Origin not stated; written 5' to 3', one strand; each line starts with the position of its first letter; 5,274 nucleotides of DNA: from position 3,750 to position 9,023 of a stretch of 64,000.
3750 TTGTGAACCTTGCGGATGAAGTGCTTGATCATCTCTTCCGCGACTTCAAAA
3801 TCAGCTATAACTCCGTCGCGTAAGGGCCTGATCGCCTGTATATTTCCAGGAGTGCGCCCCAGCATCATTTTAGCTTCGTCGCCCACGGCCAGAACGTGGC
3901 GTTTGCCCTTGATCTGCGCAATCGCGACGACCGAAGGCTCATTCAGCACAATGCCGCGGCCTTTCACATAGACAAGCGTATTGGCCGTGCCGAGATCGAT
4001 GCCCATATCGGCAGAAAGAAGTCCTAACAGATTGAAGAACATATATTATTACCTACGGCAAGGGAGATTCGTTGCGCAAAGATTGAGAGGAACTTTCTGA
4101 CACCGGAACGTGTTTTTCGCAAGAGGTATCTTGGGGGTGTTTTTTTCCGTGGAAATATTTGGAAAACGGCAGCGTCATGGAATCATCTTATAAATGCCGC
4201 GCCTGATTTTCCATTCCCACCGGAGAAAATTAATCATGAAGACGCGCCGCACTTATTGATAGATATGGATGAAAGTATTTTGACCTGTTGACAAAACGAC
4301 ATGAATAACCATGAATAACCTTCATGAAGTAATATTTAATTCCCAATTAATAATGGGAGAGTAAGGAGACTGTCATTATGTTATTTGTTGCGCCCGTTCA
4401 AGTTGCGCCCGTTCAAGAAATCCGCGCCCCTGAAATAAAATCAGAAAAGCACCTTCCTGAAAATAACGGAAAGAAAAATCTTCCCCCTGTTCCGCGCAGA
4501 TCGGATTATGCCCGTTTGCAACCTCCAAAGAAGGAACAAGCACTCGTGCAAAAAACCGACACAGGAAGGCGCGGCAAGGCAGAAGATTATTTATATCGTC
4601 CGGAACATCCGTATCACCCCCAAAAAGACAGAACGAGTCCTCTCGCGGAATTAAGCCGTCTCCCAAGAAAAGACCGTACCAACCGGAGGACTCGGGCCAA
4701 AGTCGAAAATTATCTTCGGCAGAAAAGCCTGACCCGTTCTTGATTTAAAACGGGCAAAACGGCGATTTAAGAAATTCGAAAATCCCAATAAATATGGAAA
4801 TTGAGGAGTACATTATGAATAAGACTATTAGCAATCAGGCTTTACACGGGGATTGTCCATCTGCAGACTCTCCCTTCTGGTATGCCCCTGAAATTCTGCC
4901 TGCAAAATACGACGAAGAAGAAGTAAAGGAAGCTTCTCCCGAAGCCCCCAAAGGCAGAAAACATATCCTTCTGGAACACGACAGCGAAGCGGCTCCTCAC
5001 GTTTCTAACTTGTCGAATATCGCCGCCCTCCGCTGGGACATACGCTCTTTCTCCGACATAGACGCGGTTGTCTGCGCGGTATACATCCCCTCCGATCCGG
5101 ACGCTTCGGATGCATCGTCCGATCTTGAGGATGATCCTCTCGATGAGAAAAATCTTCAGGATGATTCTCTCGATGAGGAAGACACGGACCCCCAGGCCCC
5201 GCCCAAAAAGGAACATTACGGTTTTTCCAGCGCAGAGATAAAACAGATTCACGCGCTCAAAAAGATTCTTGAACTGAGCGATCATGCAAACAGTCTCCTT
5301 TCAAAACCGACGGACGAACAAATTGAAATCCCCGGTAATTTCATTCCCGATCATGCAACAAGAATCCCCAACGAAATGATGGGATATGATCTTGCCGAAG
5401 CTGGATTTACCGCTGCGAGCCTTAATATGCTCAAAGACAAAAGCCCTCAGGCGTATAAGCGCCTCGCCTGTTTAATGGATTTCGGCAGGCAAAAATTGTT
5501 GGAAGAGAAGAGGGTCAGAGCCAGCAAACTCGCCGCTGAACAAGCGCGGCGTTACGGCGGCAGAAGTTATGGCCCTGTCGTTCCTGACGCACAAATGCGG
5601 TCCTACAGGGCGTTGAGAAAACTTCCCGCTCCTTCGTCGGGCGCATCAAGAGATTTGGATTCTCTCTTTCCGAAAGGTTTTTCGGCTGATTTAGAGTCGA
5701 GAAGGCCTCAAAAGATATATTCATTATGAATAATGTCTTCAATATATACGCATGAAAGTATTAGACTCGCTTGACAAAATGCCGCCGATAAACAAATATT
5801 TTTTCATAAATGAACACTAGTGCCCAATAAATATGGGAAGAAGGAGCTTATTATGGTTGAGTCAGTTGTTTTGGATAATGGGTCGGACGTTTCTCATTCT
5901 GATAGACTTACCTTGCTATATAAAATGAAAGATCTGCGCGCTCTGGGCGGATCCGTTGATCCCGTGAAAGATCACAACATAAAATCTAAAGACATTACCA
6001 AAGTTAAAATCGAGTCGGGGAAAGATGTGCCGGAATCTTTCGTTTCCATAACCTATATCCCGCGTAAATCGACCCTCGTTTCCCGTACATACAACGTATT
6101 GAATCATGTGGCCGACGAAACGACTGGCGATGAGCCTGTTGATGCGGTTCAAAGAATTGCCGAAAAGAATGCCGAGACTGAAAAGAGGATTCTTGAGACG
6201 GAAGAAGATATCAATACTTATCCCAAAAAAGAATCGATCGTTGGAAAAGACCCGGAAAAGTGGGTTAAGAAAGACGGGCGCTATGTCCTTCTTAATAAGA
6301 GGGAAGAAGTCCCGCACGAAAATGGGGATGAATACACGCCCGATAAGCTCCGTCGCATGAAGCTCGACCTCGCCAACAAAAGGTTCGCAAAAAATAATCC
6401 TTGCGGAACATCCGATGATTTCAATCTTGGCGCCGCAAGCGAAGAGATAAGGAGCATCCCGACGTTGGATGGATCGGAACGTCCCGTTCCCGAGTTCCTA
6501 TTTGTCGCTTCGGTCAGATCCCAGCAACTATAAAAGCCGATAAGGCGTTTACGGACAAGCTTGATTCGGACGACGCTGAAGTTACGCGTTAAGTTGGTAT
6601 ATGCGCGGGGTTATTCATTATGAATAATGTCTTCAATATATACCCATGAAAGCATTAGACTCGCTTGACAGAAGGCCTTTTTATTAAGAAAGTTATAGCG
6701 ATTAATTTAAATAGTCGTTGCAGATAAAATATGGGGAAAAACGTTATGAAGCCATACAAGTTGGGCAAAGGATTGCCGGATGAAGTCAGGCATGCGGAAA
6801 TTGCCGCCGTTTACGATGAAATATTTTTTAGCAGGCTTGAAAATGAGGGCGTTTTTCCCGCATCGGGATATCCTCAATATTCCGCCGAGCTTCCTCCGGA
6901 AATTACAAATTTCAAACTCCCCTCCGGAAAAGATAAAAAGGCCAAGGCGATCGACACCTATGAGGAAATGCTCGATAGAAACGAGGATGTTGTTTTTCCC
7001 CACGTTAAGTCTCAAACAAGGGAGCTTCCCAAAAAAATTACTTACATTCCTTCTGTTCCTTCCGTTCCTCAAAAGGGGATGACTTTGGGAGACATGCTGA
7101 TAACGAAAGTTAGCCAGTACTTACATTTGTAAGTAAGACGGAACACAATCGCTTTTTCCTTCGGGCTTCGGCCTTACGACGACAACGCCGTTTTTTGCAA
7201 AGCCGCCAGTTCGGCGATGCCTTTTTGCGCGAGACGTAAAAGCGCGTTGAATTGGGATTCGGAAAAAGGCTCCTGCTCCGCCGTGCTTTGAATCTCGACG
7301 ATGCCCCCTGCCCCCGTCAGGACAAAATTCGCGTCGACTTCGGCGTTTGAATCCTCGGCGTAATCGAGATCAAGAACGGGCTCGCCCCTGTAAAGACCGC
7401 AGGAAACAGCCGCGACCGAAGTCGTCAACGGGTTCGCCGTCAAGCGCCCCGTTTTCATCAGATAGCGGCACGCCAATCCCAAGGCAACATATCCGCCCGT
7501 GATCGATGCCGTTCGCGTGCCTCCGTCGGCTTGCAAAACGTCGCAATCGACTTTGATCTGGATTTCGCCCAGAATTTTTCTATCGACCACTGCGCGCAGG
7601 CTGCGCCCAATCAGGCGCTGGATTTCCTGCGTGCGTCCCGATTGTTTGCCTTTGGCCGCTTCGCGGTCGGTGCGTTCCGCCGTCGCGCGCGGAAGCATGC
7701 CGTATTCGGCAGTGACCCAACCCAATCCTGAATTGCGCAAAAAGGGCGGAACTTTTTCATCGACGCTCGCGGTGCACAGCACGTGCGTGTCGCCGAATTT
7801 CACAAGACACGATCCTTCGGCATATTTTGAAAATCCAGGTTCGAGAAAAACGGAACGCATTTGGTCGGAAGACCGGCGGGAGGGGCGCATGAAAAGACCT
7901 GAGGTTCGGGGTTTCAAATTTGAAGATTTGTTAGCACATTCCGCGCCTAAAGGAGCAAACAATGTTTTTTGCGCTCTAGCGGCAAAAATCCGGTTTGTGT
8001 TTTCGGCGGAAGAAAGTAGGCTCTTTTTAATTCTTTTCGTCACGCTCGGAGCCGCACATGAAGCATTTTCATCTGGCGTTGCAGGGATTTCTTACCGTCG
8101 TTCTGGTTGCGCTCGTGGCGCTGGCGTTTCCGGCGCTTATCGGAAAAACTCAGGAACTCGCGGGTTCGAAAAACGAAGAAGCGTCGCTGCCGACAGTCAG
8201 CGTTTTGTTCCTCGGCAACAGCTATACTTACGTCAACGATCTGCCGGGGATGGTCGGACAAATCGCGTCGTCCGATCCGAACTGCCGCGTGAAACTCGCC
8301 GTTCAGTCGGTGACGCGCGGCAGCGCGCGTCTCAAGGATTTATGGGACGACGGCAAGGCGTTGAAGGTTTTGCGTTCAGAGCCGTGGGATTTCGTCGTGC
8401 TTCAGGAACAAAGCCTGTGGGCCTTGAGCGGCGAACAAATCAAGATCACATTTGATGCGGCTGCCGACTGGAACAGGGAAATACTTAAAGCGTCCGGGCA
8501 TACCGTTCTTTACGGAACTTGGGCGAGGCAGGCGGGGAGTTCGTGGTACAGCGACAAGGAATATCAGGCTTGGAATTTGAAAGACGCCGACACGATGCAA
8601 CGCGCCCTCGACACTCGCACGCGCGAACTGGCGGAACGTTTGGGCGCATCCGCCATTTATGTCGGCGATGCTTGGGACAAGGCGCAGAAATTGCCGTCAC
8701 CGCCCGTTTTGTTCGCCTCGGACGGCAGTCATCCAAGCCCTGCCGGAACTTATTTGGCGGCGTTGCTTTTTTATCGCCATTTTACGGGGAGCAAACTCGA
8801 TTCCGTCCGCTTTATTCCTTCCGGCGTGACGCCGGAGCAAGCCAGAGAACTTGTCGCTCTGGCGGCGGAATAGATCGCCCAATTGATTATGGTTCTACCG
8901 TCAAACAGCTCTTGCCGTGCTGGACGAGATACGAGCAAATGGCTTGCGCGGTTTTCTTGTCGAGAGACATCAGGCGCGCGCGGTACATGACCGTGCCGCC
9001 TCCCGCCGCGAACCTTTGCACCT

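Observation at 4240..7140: Four consecutive low-GC orphan genes between mreB and rph, each behind a shared composite upstream element (candidate co-regulated cassette, possibly secreted or effector-like proteins)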

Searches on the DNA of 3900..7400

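Call 26: search_rna_families(source=window, start=3900, end=7400, threshold=evalue, max_evalue=1)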
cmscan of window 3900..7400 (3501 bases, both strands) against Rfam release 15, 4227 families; matches with E-value up to 1: 0.
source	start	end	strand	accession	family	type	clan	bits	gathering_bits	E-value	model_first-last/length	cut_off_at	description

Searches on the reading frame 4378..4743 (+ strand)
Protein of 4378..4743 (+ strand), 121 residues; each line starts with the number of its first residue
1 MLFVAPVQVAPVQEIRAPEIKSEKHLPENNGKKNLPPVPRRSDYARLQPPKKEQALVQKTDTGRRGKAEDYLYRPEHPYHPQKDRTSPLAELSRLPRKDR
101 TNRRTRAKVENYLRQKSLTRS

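Call 9: search_protein_families(library=pfam, proteins=[window:4378-4743:+], max_evalue=1)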
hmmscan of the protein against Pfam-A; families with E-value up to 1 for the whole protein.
window:4378-4743:+ (121 aa): 0 families

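Call 43: search_protein_representatives(protein=window:4378-4743:+)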
Query: 121 residues. Proteins with E-value up to 0.001 (for the whole library): 1; up to 1e-10: 1; up to 1e-30: 1. The best 1 are listed.
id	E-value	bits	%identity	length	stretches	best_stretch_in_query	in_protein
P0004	5.6e-72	255.7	100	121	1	1-121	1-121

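Call 50: search_protein_families(library=phrogs, proteins=[window:4378-4743:+], max_evalue=0.1)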
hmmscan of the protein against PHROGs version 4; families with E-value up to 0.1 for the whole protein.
window:4378-4743:+ (121 aa): 0 families

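Call 51: search_protein_families(library=ncbifam, proteins=[window:4378-4743:+], max_evalue=0.1)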
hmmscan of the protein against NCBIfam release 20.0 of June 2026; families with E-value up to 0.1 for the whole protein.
window:4378-4743:+ (121 aa): 0 families

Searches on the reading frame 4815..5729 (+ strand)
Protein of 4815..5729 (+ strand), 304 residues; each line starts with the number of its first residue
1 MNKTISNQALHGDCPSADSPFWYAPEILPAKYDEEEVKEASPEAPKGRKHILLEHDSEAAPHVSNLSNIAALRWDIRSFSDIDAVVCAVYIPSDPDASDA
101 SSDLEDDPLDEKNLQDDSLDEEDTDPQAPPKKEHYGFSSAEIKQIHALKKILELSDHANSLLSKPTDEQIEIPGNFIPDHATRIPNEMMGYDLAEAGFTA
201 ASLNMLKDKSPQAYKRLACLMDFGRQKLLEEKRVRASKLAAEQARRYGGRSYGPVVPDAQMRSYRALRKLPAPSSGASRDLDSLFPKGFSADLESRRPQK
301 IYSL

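Call 9: search_protein_families(library=pfam, proteins=[window:4815-5729:+], max_evalue=1)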
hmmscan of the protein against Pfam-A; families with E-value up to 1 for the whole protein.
window:4815-5729:+ (304 aa): 0 families

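Call 11: find_homologous_proteins(query=window:4815-5729:+, max_evalue=0.01)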
Query window:4815-5729:+ (304 aa): 1 proteins with E <= 0.01 among 2247 candidates.
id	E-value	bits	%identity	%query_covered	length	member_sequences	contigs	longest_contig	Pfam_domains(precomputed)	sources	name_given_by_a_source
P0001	4.1e-197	672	100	100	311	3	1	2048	-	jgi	-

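Call 36: predict_structure(protein=window:4815-5729:+)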
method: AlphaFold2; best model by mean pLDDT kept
length: 304 residues; sequences in the alignment: 1
mean_pLDDT: 44.5   pTM: 0.25
mean pLDDT of the five models: 44.5, 44.0, 37.3, 37.0, 34.5
residues with pLDDT >= 90: 0; 70-90: 18; 50-70: 48; < 50: 238
segments of 3 or more residues with pLDDT < 50: 1-102, 104-106, 122-125, 127-197, 251-282, 284-304
pLDDT, mean of each block of 10 residues (from residue 1): 31 31 31 42 35 36 36 39 36 40 48 50 48 39 40 43 39 35 37 48 69 67 64 70 67 46 40 44 46 43 39
secondary structure, 60 per line:
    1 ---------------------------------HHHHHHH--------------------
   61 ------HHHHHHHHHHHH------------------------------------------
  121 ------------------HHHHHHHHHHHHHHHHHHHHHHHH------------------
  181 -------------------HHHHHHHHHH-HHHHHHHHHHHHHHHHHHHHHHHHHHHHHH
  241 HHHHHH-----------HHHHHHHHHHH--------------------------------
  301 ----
elements in order: H34-40 H67-78 H139-162 H200-209 H211-246 H258-268

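Call 50: search_protein_families(library=phrogs, proteins=[window:4815-5729:+], max_evalue=0.1)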
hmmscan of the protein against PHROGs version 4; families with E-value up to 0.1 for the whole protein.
window:4815-5729:+ (304 aa): 0 families

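Call 51: search_protein_families(library=ncbifam, proteins=[window:4815-5729:+], max_evalue=0.1)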
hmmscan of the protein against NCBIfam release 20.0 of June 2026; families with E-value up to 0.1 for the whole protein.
window:4815-5729:+ (304 aa): 0 families

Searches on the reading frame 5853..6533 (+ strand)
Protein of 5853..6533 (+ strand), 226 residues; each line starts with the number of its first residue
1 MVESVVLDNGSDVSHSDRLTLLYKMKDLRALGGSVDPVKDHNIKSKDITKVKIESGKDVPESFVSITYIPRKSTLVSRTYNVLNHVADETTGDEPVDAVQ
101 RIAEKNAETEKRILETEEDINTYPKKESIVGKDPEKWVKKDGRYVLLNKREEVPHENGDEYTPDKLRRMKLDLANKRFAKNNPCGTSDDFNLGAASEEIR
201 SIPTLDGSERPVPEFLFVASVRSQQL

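Call 9: search_protein_families(library=pfam, proteins=[window:5853-6533:+], max_evalue=1)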
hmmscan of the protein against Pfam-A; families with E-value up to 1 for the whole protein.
window:5853-6533:+ (226 aa): 2 families
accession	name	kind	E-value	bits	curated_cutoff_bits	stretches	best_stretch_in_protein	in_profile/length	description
PF06823.17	DUF1236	-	0.083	13.1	32.4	1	38-81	2-41/64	Protein of unknown function (DUF1236)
PF08147.17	DBP10CT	-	0.093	13.4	27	0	40-68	32-60/66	DBP10CT (NUC160) domain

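Call 12: find_homologous_proteins(query=window:5853-6533:+, max_evalue=0.01)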
Query window:5853-6533:+ (226 aa): 1 proteins with E <= 0.01 among 291 candidates.
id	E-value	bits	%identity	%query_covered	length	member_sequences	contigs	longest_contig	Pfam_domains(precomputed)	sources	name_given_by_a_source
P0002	3.1e-143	492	100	100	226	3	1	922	-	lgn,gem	-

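Call 50: search_protein_families(library=phrogs, proteins=[window:5853-6533:+], max_evalue=0.1)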
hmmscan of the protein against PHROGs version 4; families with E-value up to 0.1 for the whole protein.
window:5853-6533:+ (226 aa): 0 families

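Call 51: search_protein_families(library=ncbifam, proteins=[window:5853-6533:+], max_evalue=0.1)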
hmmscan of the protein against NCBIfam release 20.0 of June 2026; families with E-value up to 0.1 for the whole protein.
window:5853-6533:+ (226 aa): 1 family
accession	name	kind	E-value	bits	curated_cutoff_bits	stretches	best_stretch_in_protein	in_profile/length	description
NF004389.0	PRK05749.1-5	equivalog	0.025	13.5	363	1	19-123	305-393/402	lipid IV(A) 3-deoxy-D-manno-octulosonic acid transferase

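Call 62: predict_structure(protein=window:5853-6533:+)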
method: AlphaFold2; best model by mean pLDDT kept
length: 226 residues; sequences in the alignment: 1
mean_pLDDT: 35.8   pTM: 0.20
mean pLDDT of the five models: 35.8, 35.3, 35.3, 33.2, 32.3
residues with pLDDT >= 90: 0; 70-90: 0; 50-70: 1; < 50: 225
segments of 3 or more residues with pLDDT < 50: 1-207, 209-226
pLDDT, mean of each block of 10 residues (from residue 1): 27 33 35 32 37 39 39 35 32 35 37 34 31 36 33 35 46 45 38 36 41 36 26
secondary structure, 60 per line:
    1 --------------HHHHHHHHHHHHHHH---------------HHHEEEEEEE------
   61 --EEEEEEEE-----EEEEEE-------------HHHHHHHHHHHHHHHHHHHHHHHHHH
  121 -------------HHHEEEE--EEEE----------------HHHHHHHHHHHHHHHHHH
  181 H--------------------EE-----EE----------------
elements in order: H15-29 E48-54 E63-70 E76-81 H95-120 E137-140 E143-146 H163-181

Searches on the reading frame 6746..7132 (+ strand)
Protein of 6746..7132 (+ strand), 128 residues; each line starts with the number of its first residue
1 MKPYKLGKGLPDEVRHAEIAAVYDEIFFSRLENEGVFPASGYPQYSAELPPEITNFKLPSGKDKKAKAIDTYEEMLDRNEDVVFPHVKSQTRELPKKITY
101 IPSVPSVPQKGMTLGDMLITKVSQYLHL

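Call 9: search_protein_families(library=pfam, proteins=[window:6746-7132:+], max_evalue=1)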
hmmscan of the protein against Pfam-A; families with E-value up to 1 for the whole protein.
window:6746-7132:+ (128 aa): 1 family
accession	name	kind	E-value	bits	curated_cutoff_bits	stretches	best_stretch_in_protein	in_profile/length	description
PF15884.10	QIL1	-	0.26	12.3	26.6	0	73-109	14-50/77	MICOS complex subunit MIC13, QIL1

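Call 37: find_homologous_proteins(query=window:6746-7132:+, max_evalue=0.1)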
Query window:6746-7132:+ (128 aa): 1 proteins with E <= 0.1 among 4 candidates.
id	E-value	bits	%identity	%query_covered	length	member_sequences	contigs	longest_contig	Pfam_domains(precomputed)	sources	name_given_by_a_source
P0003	3.1e-79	281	100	100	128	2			-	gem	-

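Call 50: search_protein_families(library=phrogs, proteins=[window:6746-7132:+], max_evalue=0.1)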
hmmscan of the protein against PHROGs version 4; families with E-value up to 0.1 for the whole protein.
window:6746-7132:+ (128 aa): 1 family
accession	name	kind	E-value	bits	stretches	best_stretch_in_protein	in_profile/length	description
phrog_9898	-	unknown function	0.04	14.9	0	62-94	8-39/63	-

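Call 51: search_protein_families(library=ncbifam, proteins=[window:6746-7132:+], max_evalue=0.1)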
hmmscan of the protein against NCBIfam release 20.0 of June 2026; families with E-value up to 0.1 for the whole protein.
window:6746-7132:+ (128 aa): 0 families

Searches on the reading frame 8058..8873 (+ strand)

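Call 9: search_protein_families(library=pfam, proteins=[window:8058-8873:+], max_evalue=1)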
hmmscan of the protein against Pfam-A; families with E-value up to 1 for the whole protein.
window:8058-8873:+ (271 aa): 1 family
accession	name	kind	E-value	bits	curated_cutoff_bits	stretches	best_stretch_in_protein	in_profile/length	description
PF16227.11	DUF4886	-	1.4e-09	37.7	26.7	1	103-262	76-232/242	Domain of unknown function (DUF4886)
